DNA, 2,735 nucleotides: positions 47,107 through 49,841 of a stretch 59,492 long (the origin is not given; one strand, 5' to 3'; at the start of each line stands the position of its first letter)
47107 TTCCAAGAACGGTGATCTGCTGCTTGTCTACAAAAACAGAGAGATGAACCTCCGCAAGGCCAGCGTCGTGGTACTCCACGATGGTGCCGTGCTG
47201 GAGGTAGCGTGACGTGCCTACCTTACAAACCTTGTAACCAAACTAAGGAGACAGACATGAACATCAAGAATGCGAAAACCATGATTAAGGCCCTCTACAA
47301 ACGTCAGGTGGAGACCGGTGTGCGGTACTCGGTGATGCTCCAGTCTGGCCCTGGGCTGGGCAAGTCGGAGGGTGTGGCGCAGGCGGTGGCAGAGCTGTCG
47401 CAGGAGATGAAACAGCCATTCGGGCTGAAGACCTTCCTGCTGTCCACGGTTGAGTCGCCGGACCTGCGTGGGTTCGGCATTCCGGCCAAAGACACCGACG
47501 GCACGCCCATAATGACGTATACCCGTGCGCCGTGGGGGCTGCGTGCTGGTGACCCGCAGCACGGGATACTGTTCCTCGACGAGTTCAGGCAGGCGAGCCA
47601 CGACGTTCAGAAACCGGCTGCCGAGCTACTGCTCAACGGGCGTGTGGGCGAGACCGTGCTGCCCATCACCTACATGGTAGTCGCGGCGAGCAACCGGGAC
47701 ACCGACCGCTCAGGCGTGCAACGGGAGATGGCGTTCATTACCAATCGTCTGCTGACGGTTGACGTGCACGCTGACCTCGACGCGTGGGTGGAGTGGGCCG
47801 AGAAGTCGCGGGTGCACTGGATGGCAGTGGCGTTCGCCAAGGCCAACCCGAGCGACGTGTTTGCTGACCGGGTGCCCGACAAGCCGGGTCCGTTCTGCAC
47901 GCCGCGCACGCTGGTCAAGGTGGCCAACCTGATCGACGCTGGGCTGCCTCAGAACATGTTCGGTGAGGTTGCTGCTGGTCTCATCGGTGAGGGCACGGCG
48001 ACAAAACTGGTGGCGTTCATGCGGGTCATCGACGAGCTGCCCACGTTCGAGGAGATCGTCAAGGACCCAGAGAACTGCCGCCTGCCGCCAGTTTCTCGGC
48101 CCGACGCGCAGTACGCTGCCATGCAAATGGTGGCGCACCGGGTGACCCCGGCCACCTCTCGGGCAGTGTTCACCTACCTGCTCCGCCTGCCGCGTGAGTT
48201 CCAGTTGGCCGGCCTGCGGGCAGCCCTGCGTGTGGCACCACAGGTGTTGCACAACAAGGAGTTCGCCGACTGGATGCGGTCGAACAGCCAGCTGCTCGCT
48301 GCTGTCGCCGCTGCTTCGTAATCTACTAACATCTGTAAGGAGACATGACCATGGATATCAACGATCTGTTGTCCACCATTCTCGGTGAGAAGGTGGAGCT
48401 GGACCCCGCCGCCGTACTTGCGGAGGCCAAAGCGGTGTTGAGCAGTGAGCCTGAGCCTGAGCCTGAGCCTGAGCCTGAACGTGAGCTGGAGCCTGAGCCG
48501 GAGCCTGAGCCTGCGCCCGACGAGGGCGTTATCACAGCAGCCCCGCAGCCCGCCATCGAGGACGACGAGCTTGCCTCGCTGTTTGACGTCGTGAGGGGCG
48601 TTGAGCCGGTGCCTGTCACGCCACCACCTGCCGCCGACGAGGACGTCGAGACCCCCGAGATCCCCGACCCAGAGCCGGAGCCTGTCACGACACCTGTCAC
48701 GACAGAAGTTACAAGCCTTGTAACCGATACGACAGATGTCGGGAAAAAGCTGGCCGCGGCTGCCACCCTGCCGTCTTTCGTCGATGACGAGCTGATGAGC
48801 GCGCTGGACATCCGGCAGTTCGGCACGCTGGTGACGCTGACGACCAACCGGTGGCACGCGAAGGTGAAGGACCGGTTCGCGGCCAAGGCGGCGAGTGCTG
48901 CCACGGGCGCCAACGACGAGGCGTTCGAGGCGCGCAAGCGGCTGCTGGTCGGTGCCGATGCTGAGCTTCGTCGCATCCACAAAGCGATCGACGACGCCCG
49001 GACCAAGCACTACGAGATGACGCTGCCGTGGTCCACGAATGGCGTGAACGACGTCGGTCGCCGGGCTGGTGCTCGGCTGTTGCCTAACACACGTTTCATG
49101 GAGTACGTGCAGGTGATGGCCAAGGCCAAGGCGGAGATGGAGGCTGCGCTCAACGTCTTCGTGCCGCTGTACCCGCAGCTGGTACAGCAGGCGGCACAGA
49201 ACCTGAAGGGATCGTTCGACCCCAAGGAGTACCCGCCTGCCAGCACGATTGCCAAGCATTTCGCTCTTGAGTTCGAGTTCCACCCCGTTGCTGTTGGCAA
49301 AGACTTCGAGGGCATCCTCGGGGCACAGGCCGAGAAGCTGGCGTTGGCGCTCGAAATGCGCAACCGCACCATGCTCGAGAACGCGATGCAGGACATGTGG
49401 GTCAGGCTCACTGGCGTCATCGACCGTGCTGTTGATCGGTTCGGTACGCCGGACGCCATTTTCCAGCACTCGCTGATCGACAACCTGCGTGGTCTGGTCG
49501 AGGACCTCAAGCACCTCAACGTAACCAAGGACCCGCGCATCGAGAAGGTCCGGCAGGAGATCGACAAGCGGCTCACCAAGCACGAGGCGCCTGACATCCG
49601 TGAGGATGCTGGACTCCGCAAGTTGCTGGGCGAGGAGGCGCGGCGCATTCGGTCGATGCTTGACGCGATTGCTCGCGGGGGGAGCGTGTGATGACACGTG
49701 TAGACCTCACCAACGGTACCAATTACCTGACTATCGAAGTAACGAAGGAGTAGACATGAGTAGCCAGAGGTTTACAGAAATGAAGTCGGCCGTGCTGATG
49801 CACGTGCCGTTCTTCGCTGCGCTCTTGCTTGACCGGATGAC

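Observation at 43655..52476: Seven copies of a perfect palindrome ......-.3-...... confined to the 9-kb early/replication block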

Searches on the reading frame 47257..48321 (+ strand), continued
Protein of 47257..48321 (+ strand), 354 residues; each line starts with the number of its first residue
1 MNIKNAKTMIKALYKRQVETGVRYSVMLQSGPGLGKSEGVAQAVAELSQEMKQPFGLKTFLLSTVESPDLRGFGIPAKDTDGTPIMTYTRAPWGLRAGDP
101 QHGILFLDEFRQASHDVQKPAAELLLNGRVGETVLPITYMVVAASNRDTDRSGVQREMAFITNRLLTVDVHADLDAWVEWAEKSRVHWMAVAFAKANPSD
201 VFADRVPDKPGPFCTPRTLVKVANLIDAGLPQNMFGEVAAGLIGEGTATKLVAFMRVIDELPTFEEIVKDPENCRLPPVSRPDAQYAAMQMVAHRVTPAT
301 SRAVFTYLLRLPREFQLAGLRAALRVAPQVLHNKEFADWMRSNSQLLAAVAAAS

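Call 102: find_related_loci(query=A1, collection=genome_contigs, flank=10000)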
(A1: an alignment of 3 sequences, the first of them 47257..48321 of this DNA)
Query A1 (354 aa) in genome_contigs; peptide patterns used: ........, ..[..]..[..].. (x = any residue, [..] = any of these).
68 stretches matched a pattern, but none encodes a relative of the query by tblastn (E <= 1e-3).

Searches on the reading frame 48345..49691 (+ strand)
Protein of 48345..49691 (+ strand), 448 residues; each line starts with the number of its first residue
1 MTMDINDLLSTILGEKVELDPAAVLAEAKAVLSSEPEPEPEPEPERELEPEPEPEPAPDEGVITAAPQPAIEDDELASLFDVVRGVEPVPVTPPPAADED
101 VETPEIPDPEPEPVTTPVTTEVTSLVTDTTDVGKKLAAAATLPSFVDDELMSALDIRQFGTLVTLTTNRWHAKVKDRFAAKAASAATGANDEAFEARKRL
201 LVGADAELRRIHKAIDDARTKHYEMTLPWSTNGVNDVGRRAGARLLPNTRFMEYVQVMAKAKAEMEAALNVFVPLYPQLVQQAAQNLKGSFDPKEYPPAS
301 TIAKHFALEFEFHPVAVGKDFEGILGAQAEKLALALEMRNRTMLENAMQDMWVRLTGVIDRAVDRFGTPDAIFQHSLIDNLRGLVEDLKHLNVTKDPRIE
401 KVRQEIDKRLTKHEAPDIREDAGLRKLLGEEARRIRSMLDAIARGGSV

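Call 9: search_protein_families(library=phrogs, proteins=[window:48345-49691:+], max_evalue=0.001)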
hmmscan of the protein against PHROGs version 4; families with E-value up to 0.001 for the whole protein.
window:48345-49691:+ (448 aa): 0 families

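Call 20: search_protein_families(library=pfam, proteins=[window:48345-49691:+], max_evalue=0.01)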
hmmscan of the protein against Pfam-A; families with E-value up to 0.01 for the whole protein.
window:48345-49691:+ (448 aa): 0 families

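Call 68: search_protein_families(library=pfam, proteins=[window:48345-49691:+], max_evalue=0.1)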
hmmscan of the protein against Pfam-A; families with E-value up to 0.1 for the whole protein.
window:48345-49691:+ (448 aa): 1 family
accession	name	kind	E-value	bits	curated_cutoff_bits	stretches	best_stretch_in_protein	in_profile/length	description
PF16331.10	TolA_bind_tri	-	0.093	13.3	30.1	0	378-416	34-72/76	TolA binding protein trimerisation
